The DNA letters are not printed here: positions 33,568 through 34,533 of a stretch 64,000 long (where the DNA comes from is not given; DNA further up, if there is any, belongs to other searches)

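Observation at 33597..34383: GlnR-like orphan OmpR regulator with degenerate receiver next to glnA, and matching 11-bp-phased box arrays upstream of glnA and amtB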

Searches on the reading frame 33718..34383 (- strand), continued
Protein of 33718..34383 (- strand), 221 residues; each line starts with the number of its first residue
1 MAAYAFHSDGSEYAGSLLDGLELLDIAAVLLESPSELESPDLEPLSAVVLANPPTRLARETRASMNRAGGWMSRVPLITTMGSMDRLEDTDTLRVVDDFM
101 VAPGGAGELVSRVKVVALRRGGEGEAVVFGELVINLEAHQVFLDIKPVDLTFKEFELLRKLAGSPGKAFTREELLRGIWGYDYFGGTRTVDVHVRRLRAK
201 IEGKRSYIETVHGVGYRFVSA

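Call 32: find_encoding_contigs(protein=P0075, flank=10000, max_places=1)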
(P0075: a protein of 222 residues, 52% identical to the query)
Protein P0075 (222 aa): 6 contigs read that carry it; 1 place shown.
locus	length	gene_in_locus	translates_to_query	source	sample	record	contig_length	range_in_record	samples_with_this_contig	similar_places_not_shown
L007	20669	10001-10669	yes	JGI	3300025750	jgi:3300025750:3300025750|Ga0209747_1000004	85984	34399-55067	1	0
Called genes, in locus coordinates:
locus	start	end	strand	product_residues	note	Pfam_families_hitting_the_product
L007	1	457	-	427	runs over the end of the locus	PF12773:DZR (faint), PF13240:Zn_Ribbon_1 (faint), PF24463:DUF7577 (faint)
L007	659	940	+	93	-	-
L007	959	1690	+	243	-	PF00149:Metallophos, PF12850:Metallophos_2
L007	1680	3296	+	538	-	PF13231:PMT_2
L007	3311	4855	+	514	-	PF13231:PMT_2, PF09594:GT87 (weak)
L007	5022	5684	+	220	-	-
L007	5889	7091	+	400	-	PF00438:S-AdoMet_synt_N, PF02772:S-AdoMet_synt_M, PF02773:S-AdoMet_synt_C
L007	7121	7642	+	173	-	PF01327:Pep_deformylase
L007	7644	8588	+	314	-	PF00551:Formyl_trans_N, PF02911:Formyl_trans_C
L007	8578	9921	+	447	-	PF01029:NusB, PF22458:RsmF-B_ferredox, PF01728:FtsJ (weak), PF01189:Methyltr_RsmB-F, PF13649:Methyltransf_25 (weak), PF13847:Methyltransf_31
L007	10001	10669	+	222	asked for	PF00486:Trans_reg_C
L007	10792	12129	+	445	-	PF16952:Gln-synt_N_2 (weak), PF03951:Gln-synt_N, PF00120:Gln-synt_C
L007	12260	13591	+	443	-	PF02754:CCG, PF12838:Fer4_7 (faint), PF13183:Fer4_8, PF13187:Fer4_9 (weak), PF13237:Fer4_10 (weak), PF13534:Fer4_17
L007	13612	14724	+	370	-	PF00310:GATase_2 (weak), PF13522:GATase_6 (weak), PF13537:GATase_7 (faint)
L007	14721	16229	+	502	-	PF12837:Fer4_6 (weak), PF12838:Fer4_7 (faint), PF00037:Fer4 (weak), PF01645:Glu_synthase, PF00478:IMPDH, PF04898:Glu_syn_central (weak), PF03060:NMO (weak), PF01070:FMN_dh, +1 more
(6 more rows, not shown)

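Call 33: find_encoding_contigs(protein=P0055, flank=10000, max_places=1)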
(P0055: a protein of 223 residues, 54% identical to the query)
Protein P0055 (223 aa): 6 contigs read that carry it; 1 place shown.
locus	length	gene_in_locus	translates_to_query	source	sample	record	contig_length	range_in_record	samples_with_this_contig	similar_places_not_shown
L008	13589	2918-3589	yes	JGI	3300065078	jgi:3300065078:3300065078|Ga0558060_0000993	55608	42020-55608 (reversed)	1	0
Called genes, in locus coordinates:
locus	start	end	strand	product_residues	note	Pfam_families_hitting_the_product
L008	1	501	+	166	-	?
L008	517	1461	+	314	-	PF00551:Formyl_trans_N, PF02911:Formyl_trans_C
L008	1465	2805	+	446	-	PF01029:NusB, PF22458:RsmF-B_ferredox, PF01189:Methyltr_RsmB-F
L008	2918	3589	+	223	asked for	PF00486:Trans_reg_C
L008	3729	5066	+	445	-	PF16952:Gln-synt_N_2 (faint), PF03951:Gln-synt_N, PF00120:Gln-synt_C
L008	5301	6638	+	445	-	PF02754:CCG, PF13237:Fer4_10 (weak), PF13183:Fer4_8, PF13187:Fer4_9, PF13534:Fer4_17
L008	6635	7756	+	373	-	PF00310:GATase_2 (weak), PF13522:GATase_6 (weak)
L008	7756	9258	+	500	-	PF14697:Fer4_21 (weak), PF00037:Fer4 (weak), PF04898:Glu_syn_central (weak), PF01645:Glu_synthase, PF00478:IMPDH (weak), PF04898:Glu_syn_central (weak), PF03060:NMO (weak), PF01070:FMN_dh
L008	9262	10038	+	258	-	PF01493:GXGXG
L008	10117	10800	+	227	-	PF00834:Ribul_P_3_epim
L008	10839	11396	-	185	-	-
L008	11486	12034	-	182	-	-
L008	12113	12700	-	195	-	-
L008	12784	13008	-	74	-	-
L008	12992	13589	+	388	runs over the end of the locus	PF00383:dCMP_cyt_deam_1, PF14437:MafB19-deam, PF01872:RibD_C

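Call 34: find_encoding_contigs(protein=P0051, flank=10000, max_places=1)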
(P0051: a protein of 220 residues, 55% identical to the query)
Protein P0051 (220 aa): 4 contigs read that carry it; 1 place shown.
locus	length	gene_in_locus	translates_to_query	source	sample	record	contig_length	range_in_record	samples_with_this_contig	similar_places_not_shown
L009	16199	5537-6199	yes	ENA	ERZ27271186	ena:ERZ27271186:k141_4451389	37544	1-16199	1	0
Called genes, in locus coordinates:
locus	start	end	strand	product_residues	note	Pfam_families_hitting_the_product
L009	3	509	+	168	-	?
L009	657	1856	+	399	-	PF00438:S-AdoMet_synt_N, PF02772:S-AdoMet_synt_M, PF02773:S-AdoMet_synt_C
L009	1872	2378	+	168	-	PF01327:Pep_deformylase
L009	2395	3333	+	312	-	PF00551:Formyl_trans_N, PF02911:Formyl_trans_C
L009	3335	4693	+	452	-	PF01029:NusB, PF22458:RsmF-B_ferredox, PF01728:FtsJ (weak), PF01189:Methyltr_RsmB-F, PF13847:Methyltransf_31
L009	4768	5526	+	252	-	PF02540:NAD_synthase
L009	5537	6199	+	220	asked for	PF00486:Trans_reg_C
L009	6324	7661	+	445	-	PF16952:Gln-synt_N_2 (weak), PF03951:Gln-synt_N, PF00120:Gln-synt_C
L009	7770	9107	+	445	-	PF02754:CCG, PF13237:Fer4_10, PF12838:Fer4_7 (weak), PF13183:Fer4_8, PF13187:Fer4_9, PF13484:Fer4_16 (weak), PF13534:Fer4_17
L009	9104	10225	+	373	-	PF00310:GATase_2 (weak), PF13522:GATase_6 (faint)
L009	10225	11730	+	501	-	PF00037:Fer4 (faint), PF12837:Fer4_6 (faint), PF14697:Fer4_21 (weak), PF01645:Glu_synthase, PF04898:Glu_syn_central (weak), PF00478:IMPDH (weak), PF03060:NMO (weak), PF01070:FMN_dh (weak), +1 more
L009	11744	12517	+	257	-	PF01493:GXGXG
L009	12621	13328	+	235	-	PF00834:Ribul_P_3_epim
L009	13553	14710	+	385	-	PF00383:dCMP_cyt_deam_1, PF14437:MafB19-deam, PF01872:RibD_C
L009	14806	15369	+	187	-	PF00677:Lum_binding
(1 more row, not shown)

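Call 55: predict_structure(alignment_id=A4)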
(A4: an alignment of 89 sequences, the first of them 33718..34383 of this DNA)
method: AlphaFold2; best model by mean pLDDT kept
length: 221 residues; sequences in the alignment: 89
mean_pLDDT: 90.4   pTM: 0.70
mean pLDDT of the five models: 90.4, 89.8, 89.8, 89.0, 88.5
residues with pLDDT >= 90: 150; 70-90: 61; 50-70: 10; < 50: 0
segments of 3 or more residues with pLDDT < 50: none
pLDDT, mean of each block of 10 residues (from residue 1): 94 98 97 92 92 96 89 91 89 93 97 88 76 86 87 94 93 90 74 95 91 91 58
secondary structure, 60 per line:
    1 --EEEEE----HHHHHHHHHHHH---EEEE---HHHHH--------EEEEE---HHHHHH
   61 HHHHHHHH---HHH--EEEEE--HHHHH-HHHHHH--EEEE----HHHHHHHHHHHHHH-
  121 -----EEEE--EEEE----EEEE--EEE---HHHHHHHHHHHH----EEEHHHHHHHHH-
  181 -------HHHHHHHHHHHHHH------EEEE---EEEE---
elements in order: E3-7 H12-23 E27-30 H34-38 E47-51 H55-68 E77-81 H84-88 H90-95 E98-101 H106-119 E126-129 E132-135 E140-143 E146-148 H152-163 E168-170 H171-179 H188-201 E208-211 E215-218

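Call 57: fold_search(model_id=the predicted structure, library=pdb)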
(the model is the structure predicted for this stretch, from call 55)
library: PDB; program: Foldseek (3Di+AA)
matches with E <= 10: 1668; with E <= 0.001: 268
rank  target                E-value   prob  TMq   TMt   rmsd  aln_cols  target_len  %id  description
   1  4kfc_B                9.4e-16  1.00  0.42  0.41  15.0       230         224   25  Crystal structure of a hyperactive mutant of response regulator KdpE complexed to its promoter DNA (released 2014-02-19)
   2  5u8m_A                2.9e-15  1.00  0.39  0.38  13.3       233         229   23  A novel family of redox sensors in the streptococci evolved from two-component response regulators (released 2017-12-20)
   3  1ys6_A                3.3e-15  1.00  0.41  0.41  15.1       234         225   29  Crystal structure of the response regulatory protein PrrA from Mycobacterium Tuberculosis (released 2006-02-07)
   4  8hih_N                4.0e-15  1.00  0.42  0.43  12.6       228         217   34  Cryo-EM structure of Mycobacterium tuberculosis transcription initiation complex with transcription factor GlnR (released 2023-06-07)
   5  1ys6_B                5.5e-15  1.00  0.43  0.42  14.9       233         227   29  Crystal structure of the response regulatory protein PrrA from Mycobacterium Tuberculosis (released 2006-02-07)
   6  1ys7_B                6.3e-15  1.00  0.44  0.43  14.8       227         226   28  Crystal structure of the response regulator protein prrA complexed with Mg2+ (released 2006-02-07)
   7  7lza                  8.6e-15  1.00  0.42  0.42  13.9       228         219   26  Activated form of VanR from S. coelicolor (released 2021-07-14)
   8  9dvt_R                8.6e-15  1.00  0.42  0.40  12.8       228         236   22  Cryo-EM structure of RpaA bound to PkaiBC DNA and the CTD of the alpha subunit of RNAP from the cyanobacterium Synecho (released 2025-10-15)
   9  8uvk_A                1.7e-14  1.00  0.45  0.45  11.6       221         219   21  CosR DNA bound form II (released 2024-01-31)
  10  2gwr                  1.8e-14  1.00  0.44  0.43  14.7       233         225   28  Crystal structure of the response regulator protein mtrA from Mycobacterium Tuberculosis (released 2006-05-23)
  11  9dvt_S                3.0e-14  1.00  0.42  0.40  12.2       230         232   22  Cryo-EM structure of RpaA bound to PkaiBC DNA and the CTD of the alpha subunit of RNAP from the cyanobacterium Synecho (released 2025-10-15)
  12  3r0j_B                3.5e-14  1.00  0.42  0.42  11.8       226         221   23  Structure of PhoP from Mycobacterium tuberculosis (released 2011-07-13)
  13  4kny_B                4.7e-14  1.00  0.42  0.41  14.9       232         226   24  Crystal structure of the response regulator KdpE complexed to DNA in an active-like conformation (released 2014-02-19)
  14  7lz9                  6.1e-14  1.00  0.41  0.43  13.0       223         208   25  Inactive form of VanR from S. coelicolor (released 2021-07-14)
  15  4kfc_A                7.4e-14  1.00  0.42  0.41  15.5       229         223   24  Crystal structure of a hyperactive mutant of response regulator KdpE complexed to its promoter DNA (released 2014-02-19)
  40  2hqr_MODEL_1_A        8.8e-11  1.00  0.43  0.43  13.3       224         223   21  Structure of a Atypical Orphan Response Regulator Protein Revealed a New Phosphorylation-Independent Regulator (released 2007-05-08)
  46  8hig_A                1.7e-09  1.00  0.39  0.85   1.4        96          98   52  Co-crystal structure of C-terminal DNA binding domain of Saccharopolyspora erythraea GlnR in complex with its cognate  (released 2023-11-22)
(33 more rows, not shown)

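Call 68: find_encoding_contigs(protein=P0001, flank=1000, max_places=3)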
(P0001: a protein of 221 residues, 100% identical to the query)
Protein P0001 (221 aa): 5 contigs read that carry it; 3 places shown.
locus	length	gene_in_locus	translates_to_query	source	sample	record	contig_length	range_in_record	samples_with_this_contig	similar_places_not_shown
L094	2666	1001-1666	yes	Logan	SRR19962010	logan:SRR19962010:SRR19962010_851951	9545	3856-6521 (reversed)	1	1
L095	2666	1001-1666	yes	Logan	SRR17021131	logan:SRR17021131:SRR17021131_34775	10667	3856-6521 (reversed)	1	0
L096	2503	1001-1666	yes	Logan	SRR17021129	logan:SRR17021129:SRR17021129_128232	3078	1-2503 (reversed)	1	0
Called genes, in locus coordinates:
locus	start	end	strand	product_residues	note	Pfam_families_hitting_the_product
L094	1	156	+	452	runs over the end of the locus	PF01029:NusB, PF22458:RsmF-B_ferredox, PF01728:FtsJ (weak), PF01189:Methyltr_RsmB-F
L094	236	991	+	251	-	PF02540:NAD_synthase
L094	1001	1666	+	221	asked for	PF00486:Trans_reg_C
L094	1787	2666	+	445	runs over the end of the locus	PF16952:Gln-synt_N_2 (weak), PF03951:Gln-synt_N, PF00120:Gln-synt_C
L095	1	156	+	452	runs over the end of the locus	PF01029:NusB, PF22458:RsmF-B_ferredox, PF01728:FtsJ (weak), PF01189:Methyltr_RsmB-F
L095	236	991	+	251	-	PF02540:NAD_synthase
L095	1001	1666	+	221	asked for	PF00486:Trans_reg_C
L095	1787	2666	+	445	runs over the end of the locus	PF16952:Gln-synt_N_2 (weak), PF03951:Gln-synt_N, PF00120:Gln-synt_C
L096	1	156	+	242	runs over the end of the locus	?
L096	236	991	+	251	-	PF02540:NAD_synthase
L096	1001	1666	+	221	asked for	PF00486:Trans_reg_C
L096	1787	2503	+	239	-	?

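Call 69: search_protein_families(library=ncbifam, proteins=[P0115, P0088, P0114], max_evalue=1e-10)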
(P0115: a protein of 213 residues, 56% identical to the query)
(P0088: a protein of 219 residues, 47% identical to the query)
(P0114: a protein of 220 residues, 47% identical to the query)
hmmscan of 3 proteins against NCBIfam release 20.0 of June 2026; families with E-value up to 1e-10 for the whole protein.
P0115 (213 aa): 27 families (the best 25 are shown)
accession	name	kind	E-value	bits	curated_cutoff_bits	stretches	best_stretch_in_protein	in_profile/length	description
NF040689.1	MtrAB_MtrA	equivalog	3.1e-29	101.9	300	1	37-207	39-217/219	MtrAB system response regulator MtrA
TIGR02154.1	PhoB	equivalog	2.5e-28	98.9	296.2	1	33-209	39-226/226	phosphate regulon transcriptional regulator PhoB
NF045914.1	RespRegNblR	equivalog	1.5e-26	93.4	300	1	40-207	50-224/228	response regulator transcription factor NblR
NF040534.1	resp_reg_YycF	equivalog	2e-26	92.7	340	1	116-207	132-226/231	response regulator YycF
NF041733.1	resp_reg_CseB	equivalog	2.9e-24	85.7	350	1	38-208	42-226/228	two-component system response regulator CseB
NF007546.0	PRK10161.1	equivalog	8e-24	84.5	471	1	51-209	61-226/229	phosphate response regulator transcription factor PhoB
NF053854.1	RespRegPhoBBctds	equivalog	1.5e-23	83.4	270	1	117-209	133-225/225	two-component system response regulator PhoB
NF041209.1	resp_regPieR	equivalog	2.1e-23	83.1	450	1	128-209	145-228/231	two component system response regulator PieR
NF007982.1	PRK10710.1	equivalog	1.7e-21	76.8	380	1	41-209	52-228/235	envelope stress response regulator BaeR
NF008296.0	PRK11083.1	equivalog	1e-20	74.2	273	1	25-209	32-226/228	two-component system response regulator CreB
NF008567.0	PRK11517.1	equivalog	4.7e-20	71.9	353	1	86-211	93-221/223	response regulator transcription factor HprR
NF033120.0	vanR_FM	exception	4.8e-20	72.2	460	1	90-209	108-230/231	vancomycin resistance response regulator transcription factor, VanR-F/VanR-M family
TIGR01387.1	cztR_silR_copR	subfamily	6.9e-20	71.6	279.2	1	64-207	68-217/218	heavy metal response regulator transcription factor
NF045944.1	ResRegRpaBCyano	equivalog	1.3e-19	70.5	330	1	33-208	32-227/229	response regulator transcription factor RpaB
NF000402.1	vanR-B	exception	6.3e-18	65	480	1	118-209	128-217/219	vancomycin resistance response regulator transcription factor VanR-B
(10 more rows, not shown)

P0088 (219 aa): 36 families (the best 25 are shown)
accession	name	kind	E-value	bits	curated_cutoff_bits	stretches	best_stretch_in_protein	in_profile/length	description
TIGR02154.1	PhoB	equivalog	5.7e-34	117.4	296.2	1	4-215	5-224/226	phosphate regulon transcriptional regulator PhoB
NF040689.1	MtrAB_MtrA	equivalog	1.3e-33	116.2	300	1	29-216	28-218/219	MtrAB system response regulator MtrA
NF045914.1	RespRegNblR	equivalog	4.8e-32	111.4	300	1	28-214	35-223/228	response regulator transcription factor NblR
NF040534.1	resp_reg_YycF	equivalog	1.5e-29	102.9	340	1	6-214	5-225/231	response regulator YycF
NF041733.1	resp_reg_CseB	equivalog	3.7e-28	98.5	350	1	18-215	19-225/228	two-component system response regulator CseB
NF045944.1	ResRegRpaBCyano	equivalog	6.1e-28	97.7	330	1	19-215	17-226/229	response regulator transcription factor RpaB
NF007546.0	PRK10161.1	equivalog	9.5e-27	94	471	1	34-216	37-225/229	phosphate response regulator transcription factor PhoB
NF008296.0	PRK11083.1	equivalog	1.2e-26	93.5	273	1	4-215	6-224/228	two-component system response regulator CreB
NF041209.1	resp_regPieR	equivalog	2.7e-25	89.3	450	1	123-215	133-226/231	two component system response regulator PieR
NF053854.1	RespRegPhoBBctds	equivalog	4.8e-23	81.7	270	1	104-215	106-223/225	two-component system response regulator PhoB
NF000402.1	vanR-B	exception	8.5e-23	80.9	480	1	15-216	18-216/219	vancomycin resistance response regulator transcription factor VanR-B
TIGR01387.1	cztR_silR_copR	subfamily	2.9e-22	79.4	279.2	1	19-214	18-216/218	heavy metal response regulator transcription factor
NF007346.1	PRK09836.1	equivalog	3.1e-21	76.2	420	1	45-214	46-219/227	copper/silver response regulator transcription factor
NF007982.1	PRK10710.1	equivalog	2.6e-20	73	380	1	72-215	79-226/235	envelope stress response regulator BaeR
NF033120.0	vanR_FM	exception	3.7e-20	72.6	460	1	103-217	116-230/231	vancomycin resistance response regulator transcription factor, VanR-F/VanR-M family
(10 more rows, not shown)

P0114 (220 aa): 29 families (the best 25 are shown)
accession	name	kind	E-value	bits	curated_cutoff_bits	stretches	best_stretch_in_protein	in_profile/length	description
NF040689.1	MtrAB_MtrA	equivalog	1.8e-29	102.7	300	1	40-216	39-218/219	MtrAB system response regulator MtrA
NF045914.1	RespRegNblR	equivalog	7.6e-29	100.9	300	1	38-214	45-223/228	response regulator transcription factor NblR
TIGR02154.1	PhoB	equivalog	2.1e-28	99.2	296.2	1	62-215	65-224/226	phosphate regulon transcriptional regulator PhoB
NF040534.1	resp_reg_YycF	equivalog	1.9e-26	92.8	340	1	36-215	37-226/231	response regulator YycF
NF041733.1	resp_reg_CseB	equivalog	5.7e-24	84.7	350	1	117-215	130-225/228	two-component system response regulator CseB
NF007546.0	PRK10161.1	equivalog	7.1e-24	84.6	471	1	73-216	78-225/229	phosphate response regulator transcription factor PhoB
TIGR01387.1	cztR_silR_copR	subfamily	5.6e-23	81.7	279.2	1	47-214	46-216/218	heavy metal response regulator transcription factor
NF041209.1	resp_regPieR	equivalog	8.5e-23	81.2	450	1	127-215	137-226/231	two component system response regulator PieR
NF008296.0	PRK11083.1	equivalog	3.5e-21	75.7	273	1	31-215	35-224/228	two-component system response regulator CreB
NF045944.1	ResRegRpaBCyano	equivalog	3.7e-21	75.6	330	1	50-216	48-227/229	response regulator transcription factor RpaB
NF000402.1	vanR-B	exception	2e-20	73.2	480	1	88-216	92-216/219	vancomycin resistance response regulator transcription factor VanR-B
NF007346.1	PRK09836.1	equivalog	9.2e-20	71.4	420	1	55-215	56-220/227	copper/silver response regulator transcription factor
NF008567.0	PRK11517.1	equivalog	1.3e-19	70.5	353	1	56-216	57-218/223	response regulator transcription factor HprR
NF053854.1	RespRegPhoBBctds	equivalog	4.6e-19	68.7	270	1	110-214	113-222/225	two-component system response regulator PhoB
NF007982.1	PRK10710.1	equivalog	3.5e-18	66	380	1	38-215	46-226/235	envelope stress response regulator BaeR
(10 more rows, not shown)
